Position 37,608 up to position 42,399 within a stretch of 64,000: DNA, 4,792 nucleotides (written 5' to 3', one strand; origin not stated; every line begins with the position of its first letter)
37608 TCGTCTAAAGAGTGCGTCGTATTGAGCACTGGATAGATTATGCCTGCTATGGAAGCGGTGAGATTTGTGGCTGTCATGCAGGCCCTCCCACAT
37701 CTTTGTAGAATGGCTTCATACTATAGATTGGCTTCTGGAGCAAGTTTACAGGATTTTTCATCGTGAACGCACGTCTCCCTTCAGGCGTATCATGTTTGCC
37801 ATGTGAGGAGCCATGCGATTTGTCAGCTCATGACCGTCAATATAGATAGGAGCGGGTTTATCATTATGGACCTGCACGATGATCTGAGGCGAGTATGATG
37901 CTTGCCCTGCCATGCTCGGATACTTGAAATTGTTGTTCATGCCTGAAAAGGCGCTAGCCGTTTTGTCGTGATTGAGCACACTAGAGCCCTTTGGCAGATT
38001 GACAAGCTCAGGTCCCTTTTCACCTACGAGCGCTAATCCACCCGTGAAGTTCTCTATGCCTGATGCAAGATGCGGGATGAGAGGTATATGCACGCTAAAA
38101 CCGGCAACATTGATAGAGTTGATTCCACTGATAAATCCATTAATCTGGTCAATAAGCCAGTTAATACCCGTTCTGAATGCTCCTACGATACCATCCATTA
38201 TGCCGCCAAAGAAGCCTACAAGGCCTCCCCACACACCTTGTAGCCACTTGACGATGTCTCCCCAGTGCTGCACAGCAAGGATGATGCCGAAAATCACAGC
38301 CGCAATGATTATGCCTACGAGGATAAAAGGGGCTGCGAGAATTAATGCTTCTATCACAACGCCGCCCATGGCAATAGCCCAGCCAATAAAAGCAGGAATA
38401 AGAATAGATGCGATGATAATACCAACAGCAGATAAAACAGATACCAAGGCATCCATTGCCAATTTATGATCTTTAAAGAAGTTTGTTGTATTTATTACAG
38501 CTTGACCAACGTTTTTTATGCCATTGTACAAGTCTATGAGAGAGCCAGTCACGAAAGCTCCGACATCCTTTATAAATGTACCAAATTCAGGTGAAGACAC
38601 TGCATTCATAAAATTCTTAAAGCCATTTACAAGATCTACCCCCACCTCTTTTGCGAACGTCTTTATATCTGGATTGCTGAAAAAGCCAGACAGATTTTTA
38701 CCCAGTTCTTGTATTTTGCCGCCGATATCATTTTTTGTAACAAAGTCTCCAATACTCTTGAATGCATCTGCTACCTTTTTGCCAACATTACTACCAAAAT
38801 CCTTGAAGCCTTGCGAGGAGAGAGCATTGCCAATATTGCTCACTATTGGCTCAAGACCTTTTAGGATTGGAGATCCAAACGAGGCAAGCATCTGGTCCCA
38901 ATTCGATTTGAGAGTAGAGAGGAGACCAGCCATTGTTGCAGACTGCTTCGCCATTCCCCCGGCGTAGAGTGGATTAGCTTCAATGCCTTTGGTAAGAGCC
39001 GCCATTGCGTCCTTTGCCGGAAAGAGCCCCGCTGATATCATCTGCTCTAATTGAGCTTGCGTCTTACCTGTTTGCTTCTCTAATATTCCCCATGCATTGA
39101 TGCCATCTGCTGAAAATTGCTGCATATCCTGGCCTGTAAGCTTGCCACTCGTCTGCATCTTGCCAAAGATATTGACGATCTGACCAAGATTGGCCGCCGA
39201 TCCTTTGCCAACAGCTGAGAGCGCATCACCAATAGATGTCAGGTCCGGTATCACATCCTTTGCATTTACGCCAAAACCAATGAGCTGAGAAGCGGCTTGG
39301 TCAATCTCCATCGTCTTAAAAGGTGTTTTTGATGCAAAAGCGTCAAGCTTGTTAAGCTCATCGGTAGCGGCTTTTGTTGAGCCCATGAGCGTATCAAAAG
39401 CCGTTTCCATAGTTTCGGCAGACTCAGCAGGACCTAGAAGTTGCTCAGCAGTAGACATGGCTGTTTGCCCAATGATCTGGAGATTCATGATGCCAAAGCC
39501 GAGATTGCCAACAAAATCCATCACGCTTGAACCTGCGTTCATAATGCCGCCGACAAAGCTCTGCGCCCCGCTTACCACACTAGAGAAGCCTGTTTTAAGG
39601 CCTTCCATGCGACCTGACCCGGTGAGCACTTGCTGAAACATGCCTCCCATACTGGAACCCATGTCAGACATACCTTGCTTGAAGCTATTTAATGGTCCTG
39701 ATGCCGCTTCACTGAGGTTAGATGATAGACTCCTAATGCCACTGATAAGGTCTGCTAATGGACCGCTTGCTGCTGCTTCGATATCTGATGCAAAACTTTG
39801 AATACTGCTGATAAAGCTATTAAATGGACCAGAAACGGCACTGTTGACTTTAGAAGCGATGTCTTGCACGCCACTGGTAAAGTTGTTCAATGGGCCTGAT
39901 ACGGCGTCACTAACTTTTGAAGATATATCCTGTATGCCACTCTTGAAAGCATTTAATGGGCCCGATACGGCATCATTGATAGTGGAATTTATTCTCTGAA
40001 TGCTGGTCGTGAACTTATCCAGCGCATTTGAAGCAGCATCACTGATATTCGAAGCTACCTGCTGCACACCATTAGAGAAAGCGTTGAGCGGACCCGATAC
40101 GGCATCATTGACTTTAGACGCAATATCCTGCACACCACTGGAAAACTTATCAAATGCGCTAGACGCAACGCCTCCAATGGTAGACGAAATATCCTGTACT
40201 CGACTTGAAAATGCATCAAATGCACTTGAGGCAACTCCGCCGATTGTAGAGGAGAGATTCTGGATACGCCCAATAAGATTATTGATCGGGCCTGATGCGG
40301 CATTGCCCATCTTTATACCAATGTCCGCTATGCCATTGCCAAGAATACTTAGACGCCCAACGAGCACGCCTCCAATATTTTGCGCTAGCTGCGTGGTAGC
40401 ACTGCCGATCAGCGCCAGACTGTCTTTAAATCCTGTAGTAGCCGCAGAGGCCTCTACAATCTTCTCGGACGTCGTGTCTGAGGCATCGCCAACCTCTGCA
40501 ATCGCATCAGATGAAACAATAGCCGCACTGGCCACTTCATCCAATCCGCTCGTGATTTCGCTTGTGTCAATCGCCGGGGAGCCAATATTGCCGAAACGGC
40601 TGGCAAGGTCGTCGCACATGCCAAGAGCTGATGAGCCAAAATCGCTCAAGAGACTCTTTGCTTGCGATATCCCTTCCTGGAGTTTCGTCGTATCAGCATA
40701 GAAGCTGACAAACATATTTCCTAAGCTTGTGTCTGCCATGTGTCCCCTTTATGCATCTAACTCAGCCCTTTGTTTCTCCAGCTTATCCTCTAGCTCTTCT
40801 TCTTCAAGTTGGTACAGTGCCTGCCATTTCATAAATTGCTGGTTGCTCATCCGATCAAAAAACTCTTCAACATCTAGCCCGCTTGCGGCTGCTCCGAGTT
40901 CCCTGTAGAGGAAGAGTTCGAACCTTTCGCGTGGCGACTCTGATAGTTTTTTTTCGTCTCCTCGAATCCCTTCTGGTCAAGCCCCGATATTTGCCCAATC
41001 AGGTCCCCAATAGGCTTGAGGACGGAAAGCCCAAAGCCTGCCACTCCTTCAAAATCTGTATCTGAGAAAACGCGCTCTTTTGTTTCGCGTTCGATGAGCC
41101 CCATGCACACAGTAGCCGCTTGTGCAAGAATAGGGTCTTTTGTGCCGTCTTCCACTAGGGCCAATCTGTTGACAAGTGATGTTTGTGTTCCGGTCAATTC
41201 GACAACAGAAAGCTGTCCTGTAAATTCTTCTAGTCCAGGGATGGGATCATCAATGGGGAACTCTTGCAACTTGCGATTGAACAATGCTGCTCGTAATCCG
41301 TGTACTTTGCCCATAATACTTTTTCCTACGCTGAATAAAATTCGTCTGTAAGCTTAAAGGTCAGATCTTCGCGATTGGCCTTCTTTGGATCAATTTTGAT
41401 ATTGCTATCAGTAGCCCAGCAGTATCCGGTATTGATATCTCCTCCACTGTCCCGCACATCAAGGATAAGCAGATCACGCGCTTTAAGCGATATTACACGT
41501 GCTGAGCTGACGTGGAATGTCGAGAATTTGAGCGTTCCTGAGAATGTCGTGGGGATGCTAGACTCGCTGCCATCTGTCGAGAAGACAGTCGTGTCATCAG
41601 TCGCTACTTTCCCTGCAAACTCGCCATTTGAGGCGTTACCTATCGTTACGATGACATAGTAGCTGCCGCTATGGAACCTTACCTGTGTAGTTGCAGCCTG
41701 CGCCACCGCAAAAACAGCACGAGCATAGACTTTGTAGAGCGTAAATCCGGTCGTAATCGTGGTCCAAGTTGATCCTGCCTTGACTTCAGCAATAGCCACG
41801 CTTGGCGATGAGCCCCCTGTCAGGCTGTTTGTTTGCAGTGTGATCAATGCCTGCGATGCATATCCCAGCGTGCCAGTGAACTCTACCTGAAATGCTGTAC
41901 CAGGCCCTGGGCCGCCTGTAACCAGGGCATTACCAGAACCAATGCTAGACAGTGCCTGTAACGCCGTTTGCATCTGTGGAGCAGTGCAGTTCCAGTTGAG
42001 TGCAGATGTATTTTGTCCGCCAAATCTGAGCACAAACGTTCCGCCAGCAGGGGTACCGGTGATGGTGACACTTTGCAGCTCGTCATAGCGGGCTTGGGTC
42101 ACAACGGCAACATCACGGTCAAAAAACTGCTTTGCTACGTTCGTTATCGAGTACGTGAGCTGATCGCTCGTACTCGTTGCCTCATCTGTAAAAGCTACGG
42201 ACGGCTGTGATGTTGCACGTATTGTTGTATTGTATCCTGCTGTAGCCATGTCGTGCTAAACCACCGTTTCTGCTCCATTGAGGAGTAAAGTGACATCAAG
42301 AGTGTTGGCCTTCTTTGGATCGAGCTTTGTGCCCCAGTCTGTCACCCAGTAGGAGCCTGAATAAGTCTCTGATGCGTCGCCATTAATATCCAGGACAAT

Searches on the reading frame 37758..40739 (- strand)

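Call 11: search_protein_families(library=phrogs, proteins=[window:37758-40739:-], max_evalue=0.001)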
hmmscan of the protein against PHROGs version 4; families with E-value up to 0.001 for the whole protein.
window:37758-40739:- (993 aa): 29 families (the best 25 are shown)
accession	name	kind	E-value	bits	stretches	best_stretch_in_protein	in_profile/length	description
phrog_9959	-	tail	5.5e-31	108.1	1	442-622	79-255/1708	tail length tape measure protein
phrog_167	-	tail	1.5e-30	106.8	4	174-313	864-1003/1555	tail length tape measure protein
phrog_12798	-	tail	2e-27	96.8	1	398-876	39-473/1031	tail length tape measure protein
phrog_58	-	tail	5.8e-27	95.5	3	439-874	328-695/1544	tail length tape measure protein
phrog_1272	-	tail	1.7e-20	73.5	1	22-534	707-1145/1606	tail length tape measure protein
phrog_1535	-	tail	2e-20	73.6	3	830-969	992-1136/1152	tail length tape measure protein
phrog_991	-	tail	4.2e-20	72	1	427-986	359-920/1966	tail length tape measure protein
phrog_973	-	tail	3e-19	69.4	1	353-699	61-407/1465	tail length tape measure protein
phrog_4070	-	tail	6e-16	58.8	2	114-277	243-402/989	tail length tape measure protein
phrog_5493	-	tail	6.4e-15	55.5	1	78-401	695-975/1102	tail length tape measure protein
phrog_305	-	tail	8.1e-15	55.5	2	3-277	375-651/1001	tail length tape measure protein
phrog_16692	-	unknown function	5.9e-14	52.4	1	395-543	140-285/1107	-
phrog_8462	-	tail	7.8e-11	42.4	1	761-877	261-379/672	tail length tape measure protein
phrog_1686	-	tail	2e-10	40.2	1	413-620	104-316/1224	tail length tape measure protein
phrog_28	-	tail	2.6e-09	37.2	0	227-318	524-603/1228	tail length tape measure protein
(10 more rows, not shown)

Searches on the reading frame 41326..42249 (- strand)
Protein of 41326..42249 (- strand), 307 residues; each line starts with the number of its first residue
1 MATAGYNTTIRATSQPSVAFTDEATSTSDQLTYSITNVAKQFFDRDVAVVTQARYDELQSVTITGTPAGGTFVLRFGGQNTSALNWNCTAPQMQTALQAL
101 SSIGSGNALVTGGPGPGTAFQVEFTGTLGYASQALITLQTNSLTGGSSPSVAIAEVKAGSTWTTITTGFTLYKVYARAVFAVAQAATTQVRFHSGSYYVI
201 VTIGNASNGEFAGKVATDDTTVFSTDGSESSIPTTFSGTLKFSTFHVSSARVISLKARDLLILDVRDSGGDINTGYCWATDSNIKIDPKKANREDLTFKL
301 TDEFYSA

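Call 11: search_protein_families(library=phrogs, proteins=[window:41326-42249:-], max_evalue=0.001)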
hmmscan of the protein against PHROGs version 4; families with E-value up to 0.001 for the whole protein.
window:41326-42249:- (307 aa): 4 families
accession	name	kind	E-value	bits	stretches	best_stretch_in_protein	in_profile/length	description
phrog_2839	-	tail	1.6e-09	37.8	1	58-210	61-202/581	tail sheath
phrog_10909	-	tail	6e-09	36.7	1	36-152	182-288/290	major tail protein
phrog_792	-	tail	0.00014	22.2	1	21-149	229-346/350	major tail protein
phrog_1260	-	tail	0.00031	21.2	0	51-110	48-111/320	minor tail protein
